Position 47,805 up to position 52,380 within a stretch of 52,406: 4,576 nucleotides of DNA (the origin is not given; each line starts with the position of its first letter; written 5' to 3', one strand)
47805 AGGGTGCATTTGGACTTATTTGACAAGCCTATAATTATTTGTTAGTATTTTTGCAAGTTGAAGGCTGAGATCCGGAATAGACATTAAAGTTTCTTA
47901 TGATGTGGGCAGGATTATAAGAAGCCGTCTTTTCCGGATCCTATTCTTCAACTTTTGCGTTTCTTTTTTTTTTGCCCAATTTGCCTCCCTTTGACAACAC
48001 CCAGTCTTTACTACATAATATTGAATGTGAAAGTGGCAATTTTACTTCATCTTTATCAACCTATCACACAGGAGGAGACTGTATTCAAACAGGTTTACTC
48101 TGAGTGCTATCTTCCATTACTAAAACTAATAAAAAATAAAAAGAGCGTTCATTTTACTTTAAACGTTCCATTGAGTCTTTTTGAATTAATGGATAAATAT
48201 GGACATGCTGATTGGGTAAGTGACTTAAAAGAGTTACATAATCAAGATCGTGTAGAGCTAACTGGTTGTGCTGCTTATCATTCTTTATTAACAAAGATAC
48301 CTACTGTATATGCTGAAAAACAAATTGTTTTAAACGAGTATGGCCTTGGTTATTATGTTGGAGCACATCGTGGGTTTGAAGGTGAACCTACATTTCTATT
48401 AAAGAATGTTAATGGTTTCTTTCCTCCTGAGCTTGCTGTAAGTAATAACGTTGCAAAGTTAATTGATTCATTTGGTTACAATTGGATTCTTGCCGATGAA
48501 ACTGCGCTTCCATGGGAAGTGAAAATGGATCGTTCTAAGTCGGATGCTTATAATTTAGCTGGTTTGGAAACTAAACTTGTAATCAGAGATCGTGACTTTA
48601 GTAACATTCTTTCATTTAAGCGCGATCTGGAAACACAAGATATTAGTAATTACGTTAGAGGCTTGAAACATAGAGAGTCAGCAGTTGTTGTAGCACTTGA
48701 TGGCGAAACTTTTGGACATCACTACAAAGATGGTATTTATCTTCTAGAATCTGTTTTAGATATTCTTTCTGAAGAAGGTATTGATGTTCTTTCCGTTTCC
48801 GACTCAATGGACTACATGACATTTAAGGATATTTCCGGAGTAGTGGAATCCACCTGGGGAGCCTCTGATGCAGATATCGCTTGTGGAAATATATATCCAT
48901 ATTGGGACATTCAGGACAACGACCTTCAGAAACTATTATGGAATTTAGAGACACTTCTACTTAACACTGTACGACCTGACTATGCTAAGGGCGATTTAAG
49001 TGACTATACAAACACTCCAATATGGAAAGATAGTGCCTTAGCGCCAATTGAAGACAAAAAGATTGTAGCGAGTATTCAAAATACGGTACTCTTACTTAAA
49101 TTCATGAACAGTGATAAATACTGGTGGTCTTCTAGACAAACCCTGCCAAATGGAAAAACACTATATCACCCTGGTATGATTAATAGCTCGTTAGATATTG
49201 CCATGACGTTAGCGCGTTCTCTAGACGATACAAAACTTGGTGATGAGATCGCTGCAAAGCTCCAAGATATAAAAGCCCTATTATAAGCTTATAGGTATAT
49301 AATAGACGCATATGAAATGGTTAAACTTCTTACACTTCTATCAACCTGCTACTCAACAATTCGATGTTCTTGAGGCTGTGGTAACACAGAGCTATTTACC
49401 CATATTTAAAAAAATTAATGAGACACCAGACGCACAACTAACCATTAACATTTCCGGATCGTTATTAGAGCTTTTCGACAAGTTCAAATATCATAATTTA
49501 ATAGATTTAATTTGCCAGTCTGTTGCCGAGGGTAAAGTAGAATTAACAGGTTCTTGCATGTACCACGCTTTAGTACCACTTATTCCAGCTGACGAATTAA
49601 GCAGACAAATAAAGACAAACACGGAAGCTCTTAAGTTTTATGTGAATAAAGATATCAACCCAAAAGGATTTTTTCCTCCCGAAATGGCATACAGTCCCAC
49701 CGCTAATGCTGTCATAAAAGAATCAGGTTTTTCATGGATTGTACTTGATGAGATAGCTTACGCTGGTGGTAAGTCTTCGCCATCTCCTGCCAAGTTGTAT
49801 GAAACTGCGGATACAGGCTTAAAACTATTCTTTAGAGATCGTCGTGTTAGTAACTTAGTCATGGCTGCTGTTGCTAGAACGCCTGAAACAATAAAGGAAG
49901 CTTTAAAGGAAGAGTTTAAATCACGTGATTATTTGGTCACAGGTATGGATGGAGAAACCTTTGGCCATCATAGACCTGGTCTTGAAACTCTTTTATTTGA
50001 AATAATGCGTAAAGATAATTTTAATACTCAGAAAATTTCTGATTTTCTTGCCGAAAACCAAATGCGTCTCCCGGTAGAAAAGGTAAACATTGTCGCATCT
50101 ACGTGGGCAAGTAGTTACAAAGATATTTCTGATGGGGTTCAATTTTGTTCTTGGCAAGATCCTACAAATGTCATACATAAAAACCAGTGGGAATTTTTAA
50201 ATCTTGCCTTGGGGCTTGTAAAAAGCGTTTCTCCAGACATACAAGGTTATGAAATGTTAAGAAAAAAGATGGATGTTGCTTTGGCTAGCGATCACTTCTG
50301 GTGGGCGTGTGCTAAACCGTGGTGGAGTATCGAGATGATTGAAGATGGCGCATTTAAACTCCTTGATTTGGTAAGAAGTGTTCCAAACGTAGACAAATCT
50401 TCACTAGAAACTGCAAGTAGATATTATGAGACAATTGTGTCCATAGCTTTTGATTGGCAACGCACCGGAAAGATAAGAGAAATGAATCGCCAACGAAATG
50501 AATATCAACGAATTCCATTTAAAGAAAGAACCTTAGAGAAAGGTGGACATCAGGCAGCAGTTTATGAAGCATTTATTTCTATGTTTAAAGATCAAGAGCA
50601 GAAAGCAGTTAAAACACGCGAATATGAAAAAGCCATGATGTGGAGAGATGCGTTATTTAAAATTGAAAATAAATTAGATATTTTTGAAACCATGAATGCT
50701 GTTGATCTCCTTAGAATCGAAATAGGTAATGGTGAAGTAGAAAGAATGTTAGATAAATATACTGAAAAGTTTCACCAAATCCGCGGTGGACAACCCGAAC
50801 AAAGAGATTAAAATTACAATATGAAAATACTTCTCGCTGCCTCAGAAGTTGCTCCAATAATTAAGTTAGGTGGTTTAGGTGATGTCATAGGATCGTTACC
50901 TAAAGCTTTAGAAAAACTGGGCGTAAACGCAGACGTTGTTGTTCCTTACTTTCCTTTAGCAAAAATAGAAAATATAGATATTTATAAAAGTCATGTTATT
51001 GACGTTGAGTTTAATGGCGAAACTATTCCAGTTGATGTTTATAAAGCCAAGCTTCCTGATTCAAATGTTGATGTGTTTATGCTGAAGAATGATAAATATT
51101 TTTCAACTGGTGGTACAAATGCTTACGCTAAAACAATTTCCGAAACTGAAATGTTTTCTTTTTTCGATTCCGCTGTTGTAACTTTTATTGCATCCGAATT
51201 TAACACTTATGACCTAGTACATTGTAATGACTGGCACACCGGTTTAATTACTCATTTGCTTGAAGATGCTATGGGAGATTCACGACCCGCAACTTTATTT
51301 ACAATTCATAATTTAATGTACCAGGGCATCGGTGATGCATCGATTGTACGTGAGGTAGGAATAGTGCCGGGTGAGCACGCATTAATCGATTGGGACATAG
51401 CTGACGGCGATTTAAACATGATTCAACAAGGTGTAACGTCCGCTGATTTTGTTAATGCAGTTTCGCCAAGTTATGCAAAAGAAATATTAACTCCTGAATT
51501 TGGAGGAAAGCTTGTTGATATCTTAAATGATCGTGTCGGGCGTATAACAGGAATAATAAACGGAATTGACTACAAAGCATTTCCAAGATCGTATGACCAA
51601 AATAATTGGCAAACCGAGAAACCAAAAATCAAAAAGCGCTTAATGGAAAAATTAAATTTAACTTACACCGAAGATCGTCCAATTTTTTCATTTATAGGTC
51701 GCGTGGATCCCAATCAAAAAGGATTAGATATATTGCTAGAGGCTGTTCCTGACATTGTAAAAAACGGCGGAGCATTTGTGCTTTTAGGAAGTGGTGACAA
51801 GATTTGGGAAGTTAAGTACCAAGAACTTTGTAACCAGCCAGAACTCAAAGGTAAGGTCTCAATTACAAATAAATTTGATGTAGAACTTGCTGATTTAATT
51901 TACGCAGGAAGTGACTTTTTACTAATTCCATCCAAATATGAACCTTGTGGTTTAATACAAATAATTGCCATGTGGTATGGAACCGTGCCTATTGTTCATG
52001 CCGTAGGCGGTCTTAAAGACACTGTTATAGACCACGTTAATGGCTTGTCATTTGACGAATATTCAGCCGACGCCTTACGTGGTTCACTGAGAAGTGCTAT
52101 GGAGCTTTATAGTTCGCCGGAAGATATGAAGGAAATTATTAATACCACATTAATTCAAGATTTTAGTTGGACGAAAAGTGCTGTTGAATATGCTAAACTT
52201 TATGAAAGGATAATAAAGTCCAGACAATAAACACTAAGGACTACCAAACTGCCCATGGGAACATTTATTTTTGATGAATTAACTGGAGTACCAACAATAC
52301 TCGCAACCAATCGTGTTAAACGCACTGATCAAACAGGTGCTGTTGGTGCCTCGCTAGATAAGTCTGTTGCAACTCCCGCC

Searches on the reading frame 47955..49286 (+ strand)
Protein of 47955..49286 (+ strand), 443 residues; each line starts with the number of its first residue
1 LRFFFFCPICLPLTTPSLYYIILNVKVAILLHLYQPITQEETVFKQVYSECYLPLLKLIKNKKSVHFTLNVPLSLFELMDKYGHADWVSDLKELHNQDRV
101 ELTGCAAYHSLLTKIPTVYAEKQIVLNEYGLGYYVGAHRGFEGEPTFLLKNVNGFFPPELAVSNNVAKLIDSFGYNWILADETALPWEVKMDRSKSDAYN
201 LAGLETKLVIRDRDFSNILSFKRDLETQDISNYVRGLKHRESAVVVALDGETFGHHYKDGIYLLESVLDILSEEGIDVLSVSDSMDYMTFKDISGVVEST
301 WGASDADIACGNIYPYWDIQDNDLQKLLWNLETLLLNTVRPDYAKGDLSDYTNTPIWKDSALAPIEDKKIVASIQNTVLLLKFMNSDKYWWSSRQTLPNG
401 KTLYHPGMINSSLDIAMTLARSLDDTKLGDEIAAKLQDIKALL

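Call 58: search_protein_families(library=pfam, proteins=[window:47955-49286:+], max_evalue=0.00001)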
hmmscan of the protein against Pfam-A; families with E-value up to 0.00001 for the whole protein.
window:47955-49286:+ (443 aa): 1 family
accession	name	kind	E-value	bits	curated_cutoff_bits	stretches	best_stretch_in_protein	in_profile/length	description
PF03065.20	Glyco_hydro_57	-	6.2e-24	85.3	21.2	1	34-287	30-281/291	Glycosyl hydrolase family 57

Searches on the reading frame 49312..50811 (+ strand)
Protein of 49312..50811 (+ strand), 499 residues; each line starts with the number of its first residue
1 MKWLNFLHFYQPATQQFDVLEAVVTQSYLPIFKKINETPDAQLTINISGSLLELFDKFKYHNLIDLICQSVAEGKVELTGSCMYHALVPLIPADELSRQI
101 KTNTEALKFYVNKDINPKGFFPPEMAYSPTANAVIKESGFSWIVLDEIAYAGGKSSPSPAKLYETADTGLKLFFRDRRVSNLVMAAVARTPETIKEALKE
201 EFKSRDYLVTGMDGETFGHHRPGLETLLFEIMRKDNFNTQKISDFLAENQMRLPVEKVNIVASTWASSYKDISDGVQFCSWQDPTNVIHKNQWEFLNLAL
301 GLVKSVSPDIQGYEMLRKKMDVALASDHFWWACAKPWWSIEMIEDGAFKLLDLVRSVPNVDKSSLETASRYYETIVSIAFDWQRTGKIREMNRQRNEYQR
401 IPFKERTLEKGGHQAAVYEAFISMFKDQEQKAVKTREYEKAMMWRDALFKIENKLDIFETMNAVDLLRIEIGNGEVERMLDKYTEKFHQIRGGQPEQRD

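Call 58: search_protein_families(library=pfam, proteins=[window:49312-50811:+], max_evalue=0.00001)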
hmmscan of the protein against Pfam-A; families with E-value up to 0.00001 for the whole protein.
window:49312-50811:+ (499 aa): 1 family
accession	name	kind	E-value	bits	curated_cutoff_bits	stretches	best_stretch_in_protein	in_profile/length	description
PF03065.20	Glyco_hydro_57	-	5.1e-34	118.4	21.2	1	30-226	58-253/291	Glycosyl hydrolase family 57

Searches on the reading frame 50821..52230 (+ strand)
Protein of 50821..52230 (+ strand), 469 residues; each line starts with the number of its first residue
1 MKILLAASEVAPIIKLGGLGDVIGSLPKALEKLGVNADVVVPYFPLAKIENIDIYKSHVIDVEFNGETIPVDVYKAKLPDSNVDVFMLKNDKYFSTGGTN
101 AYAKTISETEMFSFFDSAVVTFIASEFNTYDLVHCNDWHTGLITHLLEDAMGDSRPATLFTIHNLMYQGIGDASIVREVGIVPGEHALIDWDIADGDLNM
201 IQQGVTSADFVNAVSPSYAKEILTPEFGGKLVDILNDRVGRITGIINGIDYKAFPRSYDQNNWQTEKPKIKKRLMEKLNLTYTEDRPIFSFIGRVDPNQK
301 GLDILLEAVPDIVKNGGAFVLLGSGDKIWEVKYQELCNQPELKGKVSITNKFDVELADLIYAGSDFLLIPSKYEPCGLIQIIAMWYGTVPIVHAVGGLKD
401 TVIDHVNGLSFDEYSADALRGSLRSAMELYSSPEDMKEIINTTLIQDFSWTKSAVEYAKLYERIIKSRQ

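Call 58: search_protein_families(library=pfam, proteins=[window:50821-52230:+], max_evalue=0.00001)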
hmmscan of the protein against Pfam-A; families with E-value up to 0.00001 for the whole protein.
window:50821-52230:+ (469 aa): 3 families
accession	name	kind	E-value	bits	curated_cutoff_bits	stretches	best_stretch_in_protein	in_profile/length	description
PF08323.17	Glyco_transf_5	-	4.4e-56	190.7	22.7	1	2-236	1-238/239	Starch synthase catalytic domain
PF00534.26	Glycos_transf_1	-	3e-22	79.4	26.4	1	284-438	13-167/172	Glycosyl transferases group 1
PF13692.12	Glyco_trans_1_4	-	7.1e-18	65.7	27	1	287-423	2-136/142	Glycosyl transferases group 1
